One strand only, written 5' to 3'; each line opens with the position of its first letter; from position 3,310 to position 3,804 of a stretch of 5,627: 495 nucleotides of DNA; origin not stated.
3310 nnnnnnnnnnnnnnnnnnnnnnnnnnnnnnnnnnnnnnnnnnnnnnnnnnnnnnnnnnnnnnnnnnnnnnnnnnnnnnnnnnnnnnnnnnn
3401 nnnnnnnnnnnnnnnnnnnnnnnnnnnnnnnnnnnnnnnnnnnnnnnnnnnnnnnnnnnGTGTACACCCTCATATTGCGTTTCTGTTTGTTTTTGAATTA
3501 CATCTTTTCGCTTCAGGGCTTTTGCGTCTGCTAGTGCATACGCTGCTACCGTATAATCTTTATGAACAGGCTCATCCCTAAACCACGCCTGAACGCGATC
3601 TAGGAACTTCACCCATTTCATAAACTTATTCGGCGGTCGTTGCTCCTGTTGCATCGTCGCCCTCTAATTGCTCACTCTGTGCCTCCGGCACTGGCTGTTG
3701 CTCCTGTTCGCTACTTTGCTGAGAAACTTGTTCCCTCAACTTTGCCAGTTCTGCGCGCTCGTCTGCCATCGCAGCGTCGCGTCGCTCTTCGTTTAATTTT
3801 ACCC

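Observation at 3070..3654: A microvirus carrying a complete M15 peptidoglycan peptidase with no export signal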

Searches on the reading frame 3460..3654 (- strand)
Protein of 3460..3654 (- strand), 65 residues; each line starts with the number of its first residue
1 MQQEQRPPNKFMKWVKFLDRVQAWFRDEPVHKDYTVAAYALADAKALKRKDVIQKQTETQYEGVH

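Call 86: search_protein_representatives(alignment_id=A5)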
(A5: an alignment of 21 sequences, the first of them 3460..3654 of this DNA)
Query: 21 sequences, 74 profile positions. Proteins with E-value up to 0.001 (for the whole library): 24; up to 1e-10: 4; up to 1e-30: 0. The best 24 are listed.
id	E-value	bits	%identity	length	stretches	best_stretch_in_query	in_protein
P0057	1.6e-18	83.3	-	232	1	1-74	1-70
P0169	5.2e-16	75.2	-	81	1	2-66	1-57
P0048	4.2e-13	65.9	-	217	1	2-74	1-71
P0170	6.1e-11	59.0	-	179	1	1-73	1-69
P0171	6.4e-09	52.5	-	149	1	6-73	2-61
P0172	1.2e-08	51.6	-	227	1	1-74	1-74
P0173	4.4e-08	49.8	-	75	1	2-51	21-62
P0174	4.6e-08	49.8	-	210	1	6-74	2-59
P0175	5.0e-08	49.7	-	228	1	1-74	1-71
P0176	6.2e-08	49.4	-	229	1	1-74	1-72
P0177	6.5e-08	49.3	-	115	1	3-74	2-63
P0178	7.8e-08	49.0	-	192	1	1-74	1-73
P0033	4.3e-07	46.7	-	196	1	2-74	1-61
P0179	1.7e-06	44.7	-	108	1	2-71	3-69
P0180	1.9e-06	44.6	-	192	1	8-74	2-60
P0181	2.2e-06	44.4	-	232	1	2-74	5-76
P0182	1.3e-05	41.9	-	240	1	2-74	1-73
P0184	9.4e-05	39.2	-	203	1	1-74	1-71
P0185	9.6e-05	39.1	-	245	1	26-74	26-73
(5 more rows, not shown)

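Call 87: search_protein_families(library=pfam, proteins=[P0170, P0172, P0174, P0175, P0176, P0178, P0181, P0182, P0184, P0185], max_evalue=0.01)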
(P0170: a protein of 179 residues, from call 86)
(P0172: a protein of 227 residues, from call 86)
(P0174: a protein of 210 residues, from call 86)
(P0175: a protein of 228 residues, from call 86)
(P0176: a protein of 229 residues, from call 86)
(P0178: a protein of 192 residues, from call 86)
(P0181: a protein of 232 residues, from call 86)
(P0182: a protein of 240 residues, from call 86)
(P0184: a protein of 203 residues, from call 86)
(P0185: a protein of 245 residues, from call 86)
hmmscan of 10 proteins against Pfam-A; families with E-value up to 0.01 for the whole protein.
P0170 (179 aa): 0 families

P0172 (227 aa): 2 families
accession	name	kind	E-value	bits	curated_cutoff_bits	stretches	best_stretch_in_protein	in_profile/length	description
PF13539.11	Peptidase_M15_4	-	1.8e-08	35.3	25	1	119-180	4-69/70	D-alanyl-D-alanine carboxypeptidase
PF02557.22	VanY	-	0.00056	20.1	25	1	74-137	5-78/132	D-alanyl-D-alanine carboxypeptidase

P0174 (210 aa): 2 families
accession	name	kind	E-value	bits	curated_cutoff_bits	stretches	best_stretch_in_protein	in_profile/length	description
PF13539.11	Peptidase_M15_4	-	1.6e-09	38.6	25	1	103-165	3-69/70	D-alanyl-D-alanine carboxypeptidase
PF02557.22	VanY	-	2.7e-06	27.7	25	1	57-121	3-77/132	D-alanyl-D-alanine carboxypeptidase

P0175 (228 aa): 2 families
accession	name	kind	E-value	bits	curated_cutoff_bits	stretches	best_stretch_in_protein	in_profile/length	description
PF13539.11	Peptidase_M15_4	-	3.2e-10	40.9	25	1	117-177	4-69/70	D-alanyl-D-alanine carboxypeptidase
PF02557.22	VanY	-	3.2e-05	24.1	25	1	58-135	12-79/132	D-alanyl-D-alanine carboxypeptidase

P0176 (229 aa): 2 families
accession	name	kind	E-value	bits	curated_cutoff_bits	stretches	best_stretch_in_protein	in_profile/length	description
PF02557.22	VanY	-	3.7e-06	27.2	25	1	71-136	4-79/132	D-alanyl-D-alanine carboxypeptidase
PF13539.11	Peptidase_M15_4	-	0.0018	19.3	25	1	118-168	5-58/70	D-alanyl-D-alanine carboxypeptidase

P0178 (192 aa): 4 families
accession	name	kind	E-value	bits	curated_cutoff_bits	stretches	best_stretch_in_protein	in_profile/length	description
PF02557.22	VanY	-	3.4e-07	30.5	25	1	71-136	3-78/132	D-alanyl-D-alanine carboxypeptidase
PF13539.11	Peptidase_M15_4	-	7.7e-06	26.8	25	1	117-180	3-69/70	D-alanyl-D-alanine carboxypeptidase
PF05951.18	Peptidase_M15_2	-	0.0034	17.6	27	1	68-133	49-111/153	Bacterial protein of unknown function (DUF882)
PF18979.5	DUF5715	-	0.0062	16.7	26.8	1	81-138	65-122/171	Family of unknown function (DUF5715)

P0181 (232 aa): 3 families
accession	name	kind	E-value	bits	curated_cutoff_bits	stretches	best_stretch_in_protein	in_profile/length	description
PF13539.11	Peptidase_M15_4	-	0.00046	21.1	25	1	125-189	6-69/70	D-alanyl-D-alanine carboxypeptidase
PF02557.22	VanY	-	0.0015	18.8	25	1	74-143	3-81/132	D-alanyl-D-alanine carboxypeptidase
PF18979.5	DUF5715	-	0.0049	17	26.8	0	70-137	47-118/171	Family of unknown function (DUF5715)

P0182 (240 aa): 2 families
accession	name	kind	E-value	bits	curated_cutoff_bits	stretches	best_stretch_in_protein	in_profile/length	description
PF13539.11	Peptidase_M15_4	-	3.3e-08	34.4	25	1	119-179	5-69/70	D-alanyl-D-alanine carboxypeptidase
PF02557.22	VanY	-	0.00013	22.2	25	1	70-138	2-80/132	D-alanyl-D-alanine carboxypeptidase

P0184 (203 aa): 2 families
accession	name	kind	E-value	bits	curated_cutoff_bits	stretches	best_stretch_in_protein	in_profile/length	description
PF02557.22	VanY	-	0.00018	21.8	25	1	97-134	42-78/132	D-alanyl-D-alanine carboxypeptidase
PF13539.11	Peptidase_M15_4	-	0.00044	21.2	25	1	117-167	4-58/70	D-alanyl-D-alanine carboxypeptidase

P0185 (245 aa): 2 families
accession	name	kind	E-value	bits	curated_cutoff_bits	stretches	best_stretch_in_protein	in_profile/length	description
PF13539.11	Peptidase_M15_4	-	1.5e-08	35.6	25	1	119-180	4-69/70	D-alanyl-D-alanine carboxypeptidase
PF02557.22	VanY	-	0.0059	16.8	25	0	113-137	55-79/132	D-alanyl-D-alanine carboxypeptidase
